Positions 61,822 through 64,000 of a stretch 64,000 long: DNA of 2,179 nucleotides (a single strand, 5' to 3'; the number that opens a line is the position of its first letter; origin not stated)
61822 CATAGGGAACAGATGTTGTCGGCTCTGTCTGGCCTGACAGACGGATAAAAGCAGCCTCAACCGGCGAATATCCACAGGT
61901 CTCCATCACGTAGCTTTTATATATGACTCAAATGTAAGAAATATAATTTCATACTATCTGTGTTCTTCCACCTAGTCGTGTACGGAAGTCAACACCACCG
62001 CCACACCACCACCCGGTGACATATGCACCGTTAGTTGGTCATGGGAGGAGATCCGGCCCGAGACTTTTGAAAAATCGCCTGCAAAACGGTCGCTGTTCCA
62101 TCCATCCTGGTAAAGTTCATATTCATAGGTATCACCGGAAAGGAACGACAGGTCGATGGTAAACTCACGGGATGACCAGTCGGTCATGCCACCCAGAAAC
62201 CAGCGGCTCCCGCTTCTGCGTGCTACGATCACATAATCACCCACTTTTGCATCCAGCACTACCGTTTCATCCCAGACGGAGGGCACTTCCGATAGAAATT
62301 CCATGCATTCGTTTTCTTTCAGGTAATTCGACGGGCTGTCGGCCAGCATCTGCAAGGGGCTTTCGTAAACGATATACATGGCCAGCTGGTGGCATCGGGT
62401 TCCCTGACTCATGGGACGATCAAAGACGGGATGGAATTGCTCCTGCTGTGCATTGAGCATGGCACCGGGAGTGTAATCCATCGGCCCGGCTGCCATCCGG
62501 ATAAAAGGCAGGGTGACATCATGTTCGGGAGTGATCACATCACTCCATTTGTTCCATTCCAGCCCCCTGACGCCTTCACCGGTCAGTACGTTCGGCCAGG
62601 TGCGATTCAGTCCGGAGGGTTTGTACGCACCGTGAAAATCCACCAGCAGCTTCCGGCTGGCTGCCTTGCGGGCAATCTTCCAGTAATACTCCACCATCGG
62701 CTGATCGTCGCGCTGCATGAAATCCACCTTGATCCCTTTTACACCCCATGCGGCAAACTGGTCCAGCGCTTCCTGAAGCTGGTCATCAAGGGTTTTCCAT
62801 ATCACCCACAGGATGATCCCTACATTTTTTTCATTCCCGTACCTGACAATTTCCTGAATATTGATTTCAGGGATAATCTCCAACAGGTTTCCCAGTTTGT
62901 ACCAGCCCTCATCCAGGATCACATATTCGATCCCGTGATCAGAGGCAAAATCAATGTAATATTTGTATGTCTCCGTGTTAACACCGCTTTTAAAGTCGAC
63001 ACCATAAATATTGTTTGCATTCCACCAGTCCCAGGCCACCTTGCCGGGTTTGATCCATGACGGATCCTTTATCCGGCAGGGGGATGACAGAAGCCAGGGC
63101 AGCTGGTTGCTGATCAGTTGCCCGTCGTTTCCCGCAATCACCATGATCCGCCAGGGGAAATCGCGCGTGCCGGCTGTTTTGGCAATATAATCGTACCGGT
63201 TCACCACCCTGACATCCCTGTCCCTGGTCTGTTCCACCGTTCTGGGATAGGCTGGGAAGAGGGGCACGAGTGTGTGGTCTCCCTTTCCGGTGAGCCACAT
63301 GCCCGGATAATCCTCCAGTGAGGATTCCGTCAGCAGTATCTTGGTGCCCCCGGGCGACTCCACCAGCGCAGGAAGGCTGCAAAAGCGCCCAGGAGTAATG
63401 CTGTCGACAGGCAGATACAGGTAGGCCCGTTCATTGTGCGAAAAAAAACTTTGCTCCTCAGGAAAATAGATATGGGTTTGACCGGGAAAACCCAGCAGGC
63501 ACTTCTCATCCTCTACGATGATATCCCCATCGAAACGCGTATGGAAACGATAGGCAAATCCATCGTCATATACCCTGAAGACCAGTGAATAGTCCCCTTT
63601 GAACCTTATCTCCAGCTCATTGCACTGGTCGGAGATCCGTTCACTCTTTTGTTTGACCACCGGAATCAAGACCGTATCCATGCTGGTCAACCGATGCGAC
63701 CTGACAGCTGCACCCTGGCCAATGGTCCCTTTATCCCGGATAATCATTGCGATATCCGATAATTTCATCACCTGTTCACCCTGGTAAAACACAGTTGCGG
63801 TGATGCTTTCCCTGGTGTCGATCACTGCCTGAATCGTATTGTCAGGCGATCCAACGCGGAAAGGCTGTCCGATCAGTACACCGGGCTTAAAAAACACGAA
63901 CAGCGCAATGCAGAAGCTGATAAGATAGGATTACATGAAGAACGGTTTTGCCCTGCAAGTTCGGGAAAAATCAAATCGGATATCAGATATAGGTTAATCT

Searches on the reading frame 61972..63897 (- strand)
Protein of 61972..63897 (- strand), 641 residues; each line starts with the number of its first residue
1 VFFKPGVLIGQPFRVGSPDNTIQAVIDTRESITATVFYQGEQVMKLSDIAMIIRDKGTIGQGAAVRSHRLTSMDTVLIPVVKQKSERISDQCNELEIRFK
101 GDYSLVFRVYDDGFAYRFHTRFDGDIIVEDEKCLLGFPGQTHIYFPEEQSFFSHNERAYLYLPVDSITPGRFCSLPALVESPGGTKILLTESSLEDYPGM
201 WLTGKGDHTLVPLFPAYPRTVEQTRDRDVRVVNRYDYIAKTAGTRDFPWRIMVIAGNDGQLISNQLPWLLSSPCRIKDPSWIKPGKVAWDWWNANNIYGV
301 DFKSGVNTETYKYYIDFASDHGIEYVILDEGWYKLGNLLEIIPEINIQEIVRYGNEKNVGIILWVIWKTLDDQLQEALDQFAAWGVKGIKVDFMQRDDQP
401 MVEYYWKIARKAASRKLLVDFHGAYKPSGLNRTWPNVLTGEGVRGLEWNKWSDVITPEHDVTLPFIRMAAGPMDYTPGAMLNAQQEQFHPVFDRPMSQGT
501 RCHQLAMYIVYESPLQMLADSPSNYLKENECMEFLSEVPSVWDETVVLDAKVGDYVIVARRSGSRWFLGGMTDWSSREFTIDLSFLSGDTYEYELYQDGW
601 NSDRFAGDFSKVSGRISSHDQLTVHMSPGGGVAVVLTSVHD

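Call 24: search_protein_families(library=pfam, proteins=[window:61972-63897:-], max_evalue=0.00001)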
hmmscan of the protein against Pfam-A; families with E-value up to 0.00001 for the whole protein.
window:61972-63897:- (641 aa): 3 families
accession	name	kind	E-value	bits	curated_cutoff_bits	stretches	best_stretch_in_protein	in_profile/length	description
PF10566.15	Glyco_hydro_97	-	1.7e-113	379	32.5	1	278-539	1-275/275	Glycoside hydrolase 97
PF14508.12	GH97_N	-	7.9e-46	156.8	25.3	1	15-273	1-229/229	Glycosyl-hydrolase 97 N-terminal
PF14509.12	GH97_C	-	7.4e-29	100.3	25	1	541-636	1-96/97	Glycosyl-hydrolase 97 C-terminal, oligomerisation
